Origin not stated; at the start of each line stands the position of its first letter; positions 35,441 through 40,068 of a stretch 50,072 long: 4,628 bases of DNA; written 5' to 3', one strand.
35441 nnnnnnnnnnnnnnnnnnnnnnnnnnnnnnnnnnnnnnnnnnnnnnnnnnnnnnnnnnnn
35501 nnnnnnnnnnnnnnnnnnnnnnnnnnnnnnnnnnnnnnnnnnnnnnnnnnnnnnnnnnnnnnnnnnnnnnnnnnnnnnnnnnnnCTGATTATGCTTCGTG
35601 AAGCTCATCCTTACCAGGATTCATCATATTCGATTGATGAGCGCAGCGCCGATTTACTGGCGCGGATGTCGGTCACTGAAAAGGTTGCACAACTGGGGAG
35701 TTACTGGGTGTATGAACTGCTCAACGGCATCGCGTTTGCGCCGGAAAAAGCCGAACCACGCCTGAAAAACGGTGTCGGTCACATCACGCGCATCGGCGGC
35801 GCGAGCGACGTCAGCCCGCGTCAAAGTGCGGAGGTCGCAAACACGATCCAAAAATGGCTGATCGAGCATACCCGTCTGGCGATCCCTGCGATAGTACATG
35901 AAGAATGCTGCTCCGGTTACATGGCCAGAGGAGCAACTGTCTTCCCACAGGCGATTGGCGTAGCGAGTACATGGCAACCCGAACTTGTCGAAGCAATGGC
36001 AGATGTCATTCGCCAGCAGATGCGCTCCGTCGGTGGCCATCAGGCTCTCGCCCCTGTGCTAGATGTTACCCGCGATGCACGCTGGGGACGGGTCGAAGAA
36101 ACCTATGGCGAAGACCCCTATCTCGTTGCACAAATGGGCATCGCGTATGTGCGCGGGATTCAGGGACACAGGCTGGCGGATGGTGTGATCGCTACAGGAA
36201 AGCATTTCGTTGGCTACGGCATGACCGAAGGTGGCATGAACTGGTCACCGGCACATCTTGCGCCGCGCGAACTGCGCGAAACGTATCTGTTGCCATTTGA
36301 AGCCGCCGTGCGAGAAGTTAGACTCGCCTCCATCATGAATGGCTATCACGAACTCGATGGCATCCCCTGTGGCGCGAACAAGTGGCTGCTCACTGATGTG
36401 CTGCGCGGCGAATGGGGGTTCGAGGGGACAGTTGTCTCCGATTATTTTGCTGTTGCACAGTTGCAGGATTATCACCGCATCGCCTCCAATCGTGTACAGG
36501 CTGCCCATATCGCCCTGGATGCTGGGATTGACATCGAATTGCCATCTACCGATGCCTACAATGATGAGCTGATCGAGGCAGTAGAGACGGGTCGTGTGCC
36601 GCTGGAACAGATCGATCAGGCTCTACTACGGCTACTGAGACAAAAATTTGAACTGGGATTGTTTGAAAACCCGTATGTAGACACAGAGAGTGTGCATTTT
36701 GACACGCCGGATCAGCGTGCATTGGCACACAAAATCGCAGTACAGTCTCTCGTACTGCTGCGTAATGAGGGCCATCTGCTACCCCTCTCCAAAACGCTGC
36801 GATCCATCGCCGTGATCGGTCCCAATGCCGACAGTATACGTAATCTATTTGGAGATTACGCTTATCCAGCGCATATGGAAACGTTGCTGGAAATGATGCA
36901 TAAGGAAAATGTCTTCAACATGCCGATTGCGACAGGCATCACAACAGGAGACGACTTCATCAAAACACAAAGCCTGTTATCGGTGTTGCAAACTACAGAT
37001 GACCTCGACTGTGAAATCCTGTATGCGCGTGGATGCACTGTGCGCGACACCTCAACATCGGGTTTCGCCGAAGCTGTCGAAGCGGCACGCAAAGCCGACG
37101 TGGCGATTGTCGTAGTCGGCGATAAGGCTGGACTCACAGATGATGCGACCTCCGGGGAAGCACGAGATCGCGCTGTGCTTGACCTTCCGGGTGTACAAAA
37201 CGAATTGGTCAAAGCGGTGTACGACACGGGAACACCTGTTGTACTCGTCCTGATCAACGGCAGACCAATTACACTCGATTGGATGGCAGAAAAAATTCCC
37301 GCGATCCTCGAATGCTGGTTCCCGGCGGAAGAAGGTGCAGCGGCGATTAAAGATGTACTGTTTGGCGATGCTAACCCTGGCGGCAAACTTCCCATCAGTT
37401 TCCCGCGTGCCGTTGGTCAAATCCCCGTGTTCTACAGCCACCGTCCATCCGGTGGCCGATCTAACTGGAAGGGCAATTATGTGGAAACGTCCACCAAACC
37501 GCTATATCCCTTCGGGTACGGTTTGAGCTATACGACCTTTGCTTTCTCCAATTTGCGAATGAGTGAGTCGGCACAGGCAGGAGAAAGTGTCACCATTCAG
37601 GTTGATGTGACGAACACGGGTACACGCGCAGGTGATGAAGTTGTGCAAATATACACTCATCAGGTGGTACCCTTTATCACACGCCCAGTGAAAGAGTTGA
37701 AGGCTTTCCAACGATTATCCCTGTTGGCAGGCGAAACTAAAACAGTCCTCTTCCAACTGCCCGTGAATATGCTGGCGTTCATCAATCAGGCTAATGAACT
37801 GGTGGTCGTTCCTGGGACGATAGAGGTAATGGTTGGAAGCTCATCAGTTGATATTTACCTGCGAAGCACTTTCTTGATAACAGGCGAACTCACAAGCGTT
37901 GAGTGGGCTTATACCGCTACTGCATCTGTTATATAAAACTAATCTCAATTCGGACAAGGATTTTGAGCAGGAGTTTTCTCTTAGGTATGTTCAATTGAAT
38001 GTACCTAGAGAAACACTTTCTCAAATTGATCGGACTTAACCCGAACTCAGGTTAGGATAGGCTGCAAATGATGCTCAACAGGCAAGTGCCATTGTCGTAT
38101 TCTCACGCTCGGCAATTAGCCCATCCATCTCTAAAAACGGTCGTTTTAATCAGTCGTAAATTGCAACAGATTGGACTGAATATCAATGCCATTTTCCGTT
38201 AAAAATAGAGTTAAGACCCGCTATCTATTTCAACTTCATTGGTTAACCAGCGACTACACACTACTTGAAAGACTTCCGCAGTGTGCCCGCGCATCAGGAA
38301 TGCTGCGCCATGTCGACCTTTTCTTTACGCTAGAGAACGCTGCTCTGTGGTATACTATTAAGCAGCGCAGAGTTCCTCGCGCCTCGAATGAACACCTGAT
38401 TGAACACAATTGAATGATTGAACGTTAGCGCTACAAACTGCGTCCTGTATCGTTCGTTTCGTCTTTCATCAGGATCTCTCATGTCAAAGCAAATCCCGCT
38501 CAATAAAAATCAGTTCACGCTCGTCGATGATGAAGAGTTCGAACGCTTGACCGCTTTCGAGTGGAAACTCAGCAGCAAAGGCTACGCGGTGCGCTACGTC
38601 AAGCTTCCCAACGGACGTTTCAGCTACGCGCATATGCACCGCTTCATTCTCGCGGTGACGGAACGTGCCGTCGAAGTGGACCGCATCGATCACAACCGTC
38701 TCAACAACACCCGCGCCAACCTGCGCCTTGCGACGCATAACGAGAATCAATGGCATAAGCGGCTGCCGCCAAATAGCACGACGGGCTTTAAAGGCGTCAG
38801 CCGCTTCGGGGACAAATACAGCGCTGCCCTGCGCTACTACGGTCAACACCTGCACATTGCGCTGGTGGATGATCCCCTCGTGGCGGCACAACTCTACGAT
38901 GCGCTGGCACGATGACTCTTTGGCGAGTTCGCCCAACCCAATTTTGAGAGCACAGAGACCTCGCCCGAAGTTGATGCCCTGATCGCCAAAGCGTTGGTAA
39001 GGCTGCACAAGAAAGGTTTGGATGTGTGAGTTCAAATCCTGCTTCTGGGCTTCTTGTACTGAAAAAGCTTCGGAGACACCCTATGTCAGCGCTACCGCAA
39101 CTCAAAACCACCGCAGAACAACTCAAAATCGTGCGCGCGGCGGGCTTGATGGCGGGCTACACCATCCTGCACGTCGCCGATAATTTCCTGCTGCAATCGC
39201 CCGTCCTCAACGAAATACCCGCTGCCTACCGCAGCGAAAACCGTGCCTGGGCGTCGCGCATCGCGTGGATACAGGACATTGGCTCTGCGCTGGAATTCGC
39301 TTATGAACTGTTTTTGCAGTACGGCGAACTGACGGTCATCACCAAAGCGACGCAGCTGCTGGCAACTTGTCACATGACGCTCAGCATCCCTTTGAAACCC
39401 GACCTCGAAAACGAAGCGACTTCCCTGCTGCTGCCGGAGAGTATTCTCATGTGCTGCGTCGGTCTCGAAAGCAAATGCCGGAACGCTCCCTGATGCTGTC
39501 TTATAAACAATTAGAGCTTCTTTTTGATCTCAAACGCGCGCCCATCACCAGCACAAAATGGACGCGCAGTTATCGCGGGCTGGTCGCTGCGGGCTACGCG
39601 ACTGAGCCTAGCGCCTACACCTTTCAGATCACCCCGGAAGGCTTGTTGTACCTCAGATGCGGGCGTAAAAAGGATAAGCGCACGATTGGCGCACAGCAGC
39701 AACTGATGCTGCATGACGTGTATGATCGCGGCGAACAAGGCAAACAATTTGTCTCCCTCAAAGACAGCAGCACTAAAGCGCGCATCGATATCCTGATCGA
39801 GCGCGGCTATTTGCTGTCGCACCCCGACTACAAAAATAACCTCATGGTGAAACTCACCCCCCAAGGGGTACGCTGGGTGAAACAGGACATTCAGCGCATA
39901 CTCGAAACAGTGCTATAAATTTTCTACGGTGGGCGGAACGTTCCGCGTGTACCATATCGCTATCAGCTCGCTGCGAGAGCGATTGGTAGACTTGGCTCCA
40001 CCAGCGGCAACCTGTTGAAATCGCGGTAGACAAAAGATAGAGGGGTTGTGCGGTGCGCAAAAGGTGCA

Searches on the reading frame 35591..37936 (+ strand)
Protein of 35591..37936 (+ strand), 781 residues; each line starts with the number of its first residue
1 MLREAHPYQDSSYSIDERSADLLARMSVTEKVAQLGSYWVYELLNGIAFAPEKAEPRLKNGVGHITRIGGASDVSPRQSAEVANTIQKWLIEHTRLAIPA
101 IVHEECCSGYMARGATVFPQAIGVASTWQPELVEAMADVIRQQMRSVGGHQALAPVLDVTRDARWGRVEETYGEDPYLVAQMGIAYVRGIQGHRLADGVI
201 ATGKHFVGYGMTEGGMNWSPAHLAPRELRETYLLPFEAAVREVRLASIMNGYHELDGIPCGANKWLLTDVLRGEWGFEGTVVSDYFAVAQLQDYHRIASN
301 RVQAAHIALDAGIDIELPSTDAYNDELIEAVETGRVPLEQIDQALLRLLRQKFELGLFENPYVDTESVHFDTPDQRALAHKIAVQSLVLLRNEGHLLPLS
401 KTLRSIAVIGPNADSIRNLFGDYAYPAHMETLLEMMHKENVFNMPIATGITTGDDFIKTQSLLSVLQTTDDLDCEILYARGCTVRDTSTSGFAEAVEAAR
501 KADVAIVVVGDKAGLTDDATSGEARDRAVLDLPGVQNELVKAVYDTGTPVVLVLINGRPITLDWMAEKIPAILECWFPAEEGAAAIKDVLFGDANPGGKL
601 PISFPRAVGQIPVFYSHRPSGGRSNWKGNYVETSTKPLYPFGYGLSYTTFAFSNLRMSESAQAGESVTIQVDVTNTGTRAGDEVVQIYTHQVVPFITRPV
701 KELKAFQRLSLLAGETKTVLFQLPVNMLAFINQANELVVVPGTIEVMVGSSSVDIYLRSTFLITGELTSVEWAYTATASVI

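Call 10: search_protein_families(library=pfam, proteins=[window:35591-37936:+], max_evalue=0.01)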
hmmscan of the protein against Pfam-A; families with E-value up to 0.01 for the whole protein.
window:35591-37936:+ (781 aa): 3 families
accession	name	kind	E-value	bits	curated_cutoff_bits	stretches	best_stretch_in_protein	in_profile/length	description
PF00933.27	Glyco_hydro_3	-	2.7e-81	273.9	27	1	28-350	2-315/316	Glycosyl hydrolase family 3 N terminal domain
PF01915.27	Glyco_hydro_3_C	-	8.4e-56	189.5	31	1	387-647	1-200/200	Glycosyl hydrolase family 3 C-terminal domain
PF14310.12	Fn3-like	-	2e-21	76.3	25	1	683-752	1-71/71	Fibronectin type III-like domain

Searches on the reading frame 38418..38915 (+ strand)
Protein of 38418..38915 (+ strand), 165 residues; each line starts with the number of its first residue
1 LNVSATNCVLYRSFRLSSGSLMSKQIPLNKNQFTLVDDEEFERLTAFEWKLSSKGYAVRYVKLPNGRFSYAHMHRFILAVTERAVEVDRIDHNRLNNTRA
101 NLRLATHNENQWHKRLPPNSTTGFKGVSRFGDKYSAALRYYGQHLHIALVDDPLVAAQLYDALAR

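Call 33: search_protein_families(library=pfam, proteins=[window:38418-38915:+], max_evalue=0.001)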
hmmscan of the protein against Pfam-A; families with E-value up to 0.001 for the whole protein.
window:38418-38915:+ (165 aa): 1 family
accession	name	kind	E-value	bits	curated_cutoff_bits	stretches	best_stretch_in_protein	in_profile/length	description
PF13392.12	HNH_3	-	6.5e-06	26.1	24.8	1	85-111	19-45/46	HNH endonuclease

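Call 46: search_protein_families(library=phrogs, proteins=[window:38418-38915:+], max_evalue=0.01)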
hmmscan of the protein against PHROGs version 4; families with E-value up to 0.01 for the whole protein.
window:38418-38915:+ (165 aa): 8 families
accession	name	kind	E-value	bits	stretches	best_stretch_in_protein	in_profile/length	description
phrog_99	-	DNA, RNA and nucleotide metabolism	2.5e-21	77.8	1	53-164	146-256/383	HNH endonuclease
phrog_4578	-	DNA, RNA and nucleotide metabolism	5.9e-14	53.1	1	83-142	28-89/130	HNH endonuclease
phrog_3593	-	DNA, RNA and nucleotide metabolism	3.4e-08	34.4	1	53-158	80-187/210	HNH endonuclease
phrog_374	-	DNA, RNA and nucleotide metabolism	7.5e-07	29.3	1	86-161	325-400/617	HNH endonuclease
phrog_36769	-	unknown function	3.6e-05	24.2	1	53-141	224-314/367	-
phrog_59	-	DNA, RNA and nucleotide metabolism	0.0013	19.2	1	85-114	206-235/423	HNH endonuclease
phrog_959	-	DNA, RNA and nucleotide metabolism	0.0016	19.2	1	54-115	42-107/138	HNH endonuclease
phrog_826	-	DNA, RNA and nucleotide metabolism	0.0063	17.1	1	48-134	89-175/281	HNH endonuclease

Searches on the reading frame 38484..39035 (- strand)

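Call 33: search_protein_families(library=pfam, proteins=[window:38484-39035:-], max_evalue=0.001)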
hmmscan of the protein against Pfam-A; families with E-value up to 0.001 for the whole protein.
window:38484-39035:- (183 aa): 0 families

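Call 38: search_protein_families(library=pfam, proteins=[window:38484-39035:-], max_evalue=10)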
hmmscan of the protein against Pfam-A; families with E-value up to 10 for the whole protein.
window:38484-39035:- (183 aa): 0 families

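Call 46: search_protein_families(library=phrogs, proteins=[window:38484-39035:-], max_evalue=0.01)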
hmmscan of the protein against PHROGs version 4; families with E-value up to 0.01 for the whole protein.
window:38484-39035:- (183 aa): 0 families

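Call 69: search_protein_families(library=ncbifam, proteins=[window:38484-39035:-], max_evalue=0.1)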
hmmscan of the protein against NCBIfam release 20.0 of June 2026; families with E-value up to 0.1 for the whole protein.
window:38484-39035:- (183 aa): 1 family
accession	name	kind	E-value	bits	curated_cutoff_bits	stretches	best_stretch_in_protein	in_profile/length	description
TIGR02617.1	tnaA_trp_ase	equivalog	0.055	12.5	825.8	1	93-160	105-170/467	tryptophanase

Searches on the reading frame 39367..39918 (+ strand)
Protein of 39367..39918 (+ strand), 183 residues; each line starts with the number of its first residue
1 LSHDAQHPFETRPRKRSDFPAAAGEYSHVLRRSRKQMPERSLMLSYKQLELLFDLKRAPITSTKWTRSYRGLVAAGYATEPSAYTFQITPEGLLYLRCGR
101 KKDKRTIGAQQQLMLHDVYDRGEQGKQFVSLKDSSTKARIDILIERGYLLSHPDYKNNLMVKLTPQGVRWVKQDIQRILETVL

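Call 33: search_protein_families(library=pfam, proteins=[window:39367-39918:+], max_evalue=0.001)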
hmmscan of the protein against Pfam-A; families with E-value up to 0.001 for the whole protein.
window:39367-39918:+ (183 aa): 0 families

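Call 38: search_protein_families(library=pfam, proteins=[window:39367-39918:+], max_evalue=10)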
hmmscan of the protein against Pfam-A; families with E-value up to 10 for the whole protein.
window:39367-39918:+ (183 aa): 2 families
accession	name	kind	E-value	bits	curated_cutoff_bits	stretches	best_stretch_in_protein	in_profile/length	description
PF25620.1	PhiKZ_MCP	-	0.061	11.9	27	1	103-161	540-596/635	Bacteriophage PhiKZ major capsid protein gp120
PF10557.15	Cullin_Nedd8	-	0.12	12.9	36.9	1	124-149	32-57/63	Cullin protein neddylation domain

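Call 46: search_protein_families(library=phrogs, proteins=[window:39367-39918:+], max_evalue=0.01)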
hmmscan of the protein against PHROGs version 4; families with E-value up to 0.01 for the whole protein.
window:39367-39918:+ (183 aa): 0 families

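Call 68: search_solved_structures(query=window:39367-39918:+, max_evalue=10)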
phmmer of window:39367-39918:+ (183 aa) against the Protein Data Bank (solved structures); distinct sequences matched with E-value up to 10: 0.

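Call 69: search_protein_families(library=ncbifam, proteins=[window:39367-39918:+], max_evalue=0.1)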
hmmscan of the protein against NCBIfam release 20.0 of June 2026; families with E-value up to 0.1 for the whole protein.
window:39367-39918:+ (183 aa): 0 families

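Call 83: find_homologous_proteins(query=window:39367-39918:+, max_evalue=0.001)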
Query window:39367-39918:+ (183 aa): 1 proteins with E <= 0.001 among 127 candidates.
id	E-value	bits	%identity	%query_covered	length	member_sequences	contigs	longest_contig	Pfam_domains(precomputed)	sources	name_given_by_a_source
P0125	5.4e-87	308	100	77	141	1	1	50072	-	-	-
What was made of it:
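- Tried and rejected: Identifying the binding protein. p141 has no homologue (call 83).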

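Call 93: predict_structure(protein=P0125)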
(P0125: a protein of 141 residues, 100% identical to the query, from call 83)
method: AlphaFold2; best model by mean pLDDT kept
length: 141 residues; sequences in the alignment: 1
mean_pLDDT: 47.6   pTM: 0.42
mean pLDDT of the five models: 47.6, 40.7, 39.3, 37.1, 35.4
residues with pLDDT >= 90: 0; 70-90: 0; 50-70: 69; < 50: 72
segments of 3 or more residues with pLDDT < 50: 1-43, 56-71, 109-114, 135-141
pLDDT, mean of each block of 10 residues (from residue 1): 37 31 28 33 54 50 37 57 61 58 57 52 65 49 31
secondary structure, 60 per line:
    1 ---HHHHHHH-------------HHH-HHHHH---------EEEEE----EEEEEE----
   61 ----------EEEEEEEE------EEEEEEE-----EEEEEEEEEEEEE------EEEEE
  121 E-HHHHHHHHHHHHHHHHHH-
elements in order: H4-10 H28-32 E42-46 E51-56 E71-78 E85-91 E97-109 E116-121 H123-140
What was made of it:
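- Tried and rejected: Its single-sequence AlphaFold model has pLDDT 48 (call 93).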
